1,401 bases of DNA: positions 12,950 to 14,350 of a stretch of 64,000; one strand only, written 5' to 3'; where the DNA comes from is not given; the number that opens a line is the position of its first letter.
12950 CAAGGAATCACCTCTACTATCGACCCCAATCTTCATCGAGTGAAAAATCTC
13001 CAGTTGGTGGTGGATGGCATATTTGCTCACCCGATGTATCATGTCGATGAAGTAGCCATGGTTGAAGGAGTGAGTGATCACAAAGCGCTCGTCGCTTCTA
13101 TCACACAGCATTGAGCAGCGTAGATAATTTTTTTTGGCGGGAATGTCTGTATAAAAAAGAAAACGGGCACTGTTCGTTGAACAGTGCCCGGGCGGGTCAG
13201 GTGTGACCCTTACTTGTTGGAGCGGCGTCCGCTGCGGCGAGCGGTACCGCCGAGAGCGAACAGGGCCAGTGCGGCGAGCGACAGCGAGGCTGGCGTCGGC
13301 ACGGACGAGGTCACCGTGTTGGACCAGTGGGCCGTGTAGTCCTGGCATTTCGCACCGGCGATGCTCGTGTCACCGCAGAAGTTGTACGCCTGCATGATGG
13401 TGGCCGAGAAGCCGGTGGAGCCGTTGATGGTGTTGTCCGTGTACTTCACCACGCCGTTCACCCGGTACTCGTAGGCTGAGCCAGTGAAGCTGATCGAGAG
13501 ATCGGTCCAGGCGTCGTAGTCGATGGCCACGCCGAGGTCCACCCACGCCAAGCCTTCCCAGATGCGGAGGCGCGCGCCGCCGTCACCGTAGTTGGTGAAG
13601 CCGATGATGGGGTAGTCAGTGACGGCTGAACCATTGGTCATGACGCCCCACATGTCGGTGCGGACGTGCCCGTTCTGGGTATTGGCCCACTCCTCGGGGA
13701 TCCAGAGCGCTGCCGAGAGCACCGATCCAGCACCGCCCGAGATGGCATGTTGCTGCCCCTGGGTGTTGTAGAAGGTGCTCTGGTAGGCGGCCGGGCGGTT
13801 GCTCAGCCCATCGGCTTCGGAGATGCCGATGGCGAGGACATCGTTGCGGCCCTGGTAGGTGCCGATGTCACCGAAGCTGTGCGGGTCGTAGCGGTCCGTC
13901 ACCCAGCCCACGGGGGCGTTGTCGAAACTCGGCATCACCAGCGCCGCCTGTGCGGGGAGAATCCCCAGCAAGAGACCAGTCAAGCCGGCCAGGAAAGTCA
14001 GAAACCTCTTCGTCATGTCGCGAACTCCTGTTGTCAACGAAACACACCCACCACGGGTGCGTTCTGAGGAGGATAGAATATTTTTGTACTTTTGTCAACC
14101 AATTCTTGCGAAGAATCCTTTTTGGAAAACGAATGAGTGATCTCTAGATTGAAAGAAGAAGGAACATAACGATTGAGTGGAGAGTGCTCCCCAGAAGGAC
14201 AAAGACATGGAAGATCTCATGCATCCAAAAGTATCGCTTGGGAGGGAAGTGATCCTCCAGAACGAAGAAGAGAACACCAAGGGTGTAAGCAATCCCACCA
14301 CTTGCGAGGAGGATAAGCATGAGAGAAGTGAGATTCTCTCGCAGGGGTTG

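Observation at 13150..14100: Very GC-rich PEP-CTERM-like secreted protein with its own promoter and perfect terminator, and no exosortase in the window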

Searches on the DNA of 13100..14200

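Call 79: search_rna_families(source=window, start=13100, end=14200, threshold=evalue, max_evalue=1)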
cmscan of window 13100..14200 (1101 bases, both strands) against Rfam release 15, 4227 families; matches with E-value up to 1: 1.
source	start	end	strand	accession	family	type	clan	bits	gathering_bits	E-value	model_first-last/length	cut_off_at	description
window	13943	13975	-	RF00921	mir-665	Gene; miRNA;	-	20.2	52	0.53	1-72/72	no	mir-665 microRNA precursor family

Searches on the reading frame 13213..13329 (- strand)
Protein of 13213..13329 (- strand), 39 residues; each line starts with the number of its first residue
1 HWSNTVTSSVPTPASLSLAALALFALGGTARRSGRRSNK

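Call 59: search_protein_families(library=ncbifam, proteins=[window:13213-13329:-], max_evalue=10)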
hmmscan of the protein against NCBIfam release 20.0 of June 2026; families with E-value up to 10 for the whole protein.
seq(39 aa): 10 families
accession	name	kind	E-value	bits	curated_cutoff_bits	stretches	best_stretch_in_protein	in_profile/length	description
NF041538.1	PEP_EDSA_1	subfamily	2.1e-05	24.4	100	1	4-33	278-307/307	EDSAP-1 family PEP-CTERM protein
NF033554.9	floc_PepA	equivalog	0.00037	20.4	80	1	8-33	235-260/261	flocculation-associated PEP-CTERM protein PepA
NF038125.1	PEP_CTERM_THxN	subfamily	0.0016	18.1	85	1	5-32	216-245/246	THxN family PEP-CTERM protein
NF041927.1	Xrt_dep_XDP1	equivalog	0.0049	16.9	125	1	5-32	214-241/242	exosortase-dependent surface protein XDP1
NF038129.1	PEP_NF038129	equivalog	0.0099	15.7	65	1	5-32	166-193/194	NF038129 family PEP-CTERM protein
NF038124.1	PEP_CTERM_TLD_A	exception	0.02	14.4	100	1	8-33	209-234/235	PEP_CTERM-anchored TLD domain-containing protein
TIGR03901.2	MYXO-CTERM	domain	0.025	14.9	20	1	10-34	9-33/34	MYXO-CTERM sorting domain-containing protein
TIGR03382.1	GC_trans_RRR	domain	0.087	13.5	15.85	1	8-32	5-27/27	MYXO-CTERM sorting domain-containing protein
NF038120.1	PEP_CTERM_QFxxD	subfamily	0.088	12.7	80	1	5-32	188-215/215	NF038120 family PEP-CTERM protein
NF033947.0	PEP-cistern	hypoth_equivalog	0.15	11.8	60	1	4-32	167-195/195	cistern family PEP-CTERM protein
